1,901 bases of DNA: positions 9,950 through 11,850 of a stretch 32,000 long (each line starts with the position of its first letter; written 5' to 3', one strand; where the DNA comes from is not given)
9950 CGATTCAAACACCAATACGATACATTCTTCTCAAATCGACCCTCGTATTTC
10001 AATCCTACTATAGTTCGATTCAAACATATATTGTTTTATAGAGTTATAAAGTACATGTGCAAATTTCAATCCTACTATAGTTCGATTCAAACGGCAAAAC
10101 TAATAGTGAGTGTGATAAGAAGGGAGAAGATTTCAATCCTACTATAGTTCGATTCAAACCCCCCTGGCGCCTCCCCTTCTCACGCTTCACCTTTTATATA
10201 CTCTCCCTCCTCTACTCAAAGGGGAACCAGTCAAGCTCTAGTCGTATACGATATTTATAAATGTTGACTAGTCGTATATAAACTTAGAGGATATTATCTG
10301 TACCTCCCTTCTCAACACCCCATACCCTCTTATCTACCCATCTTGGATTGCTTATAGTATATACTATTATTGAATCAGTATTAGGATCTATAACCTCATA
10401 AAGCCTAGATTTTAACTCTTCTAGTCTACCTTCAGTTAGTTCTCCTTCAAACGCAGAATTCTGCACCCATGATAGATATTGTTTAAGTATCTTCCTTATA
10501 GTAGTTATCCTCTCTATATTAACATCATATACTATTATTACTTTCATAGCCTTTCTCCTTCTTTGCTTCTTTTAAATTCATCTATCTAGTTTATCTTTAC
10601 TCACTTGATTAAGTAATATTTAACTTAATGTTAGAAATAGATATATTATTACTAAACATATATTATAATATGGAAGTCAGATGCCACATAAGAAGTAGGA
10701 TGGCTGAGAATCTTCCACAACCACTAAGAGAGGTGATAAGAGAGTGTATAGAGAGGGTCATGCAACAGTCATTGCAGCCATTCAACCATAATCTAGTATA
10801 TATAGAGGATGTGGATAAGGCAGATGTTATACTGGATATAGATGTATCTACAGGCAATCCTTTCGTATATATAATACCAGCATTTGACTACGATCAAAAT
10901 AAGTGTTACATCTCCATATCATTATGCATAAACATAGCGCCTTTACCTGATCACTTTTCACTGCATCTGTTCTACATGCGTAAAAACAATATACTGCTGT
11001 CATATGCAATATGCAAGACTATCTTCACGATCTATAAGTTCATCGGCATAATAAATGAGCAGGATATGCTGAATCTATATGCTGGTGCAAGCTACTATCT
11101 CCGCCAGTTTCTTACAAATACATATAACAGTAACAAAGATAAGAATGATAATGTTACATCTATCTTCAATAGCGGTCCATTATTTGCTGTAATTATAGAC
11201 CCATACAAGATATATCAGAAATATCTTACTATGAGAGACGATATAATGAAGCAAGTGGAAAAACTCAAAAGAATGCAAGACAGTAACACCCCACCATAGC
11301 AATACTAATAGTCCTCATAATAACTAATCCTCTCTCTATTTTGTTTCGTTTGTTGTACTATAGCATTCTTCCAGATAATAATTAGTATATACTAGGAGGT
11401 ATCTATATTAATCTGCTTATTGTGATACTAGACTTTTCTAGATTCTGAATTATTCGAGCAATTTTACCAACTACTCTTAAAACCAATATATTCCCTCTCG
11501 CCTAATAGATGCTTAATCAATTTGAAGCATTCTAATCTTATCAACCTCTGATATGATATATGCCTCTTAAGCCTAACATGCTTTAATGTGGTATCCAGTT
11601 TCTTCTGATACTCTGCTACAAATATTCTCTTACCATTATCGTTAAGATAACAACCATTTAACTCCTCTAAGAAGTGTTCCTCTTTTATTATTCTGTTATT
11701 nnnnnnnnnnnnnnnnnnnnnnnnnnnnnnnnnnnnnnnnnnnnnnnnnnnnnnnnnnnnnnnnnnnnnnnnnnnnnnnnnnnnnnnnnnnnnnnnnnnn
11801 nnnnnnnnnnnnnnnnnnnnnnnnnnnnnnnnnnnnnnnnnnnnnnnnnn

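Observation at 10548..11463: Uncharacterised opposite-strand ORF splits the cas1-cas2 adaptation pair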

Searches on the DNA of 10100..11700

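Call 64: search_rna_families(source=window, start=10100, end=11700, threshold=evalue, max_evalue=1)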
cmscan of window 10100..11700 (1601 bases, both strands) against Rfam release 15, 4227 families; matches with E-value up to 1: 1.
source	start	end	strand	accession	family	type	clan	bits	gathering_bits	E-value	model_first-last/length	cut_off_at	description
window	10130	10159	+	RF01315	CRISPR-DR2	Gene; CRISPR;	CL00014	22.3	37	0.36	1-30/30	no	CRISPR RNA direct repeat element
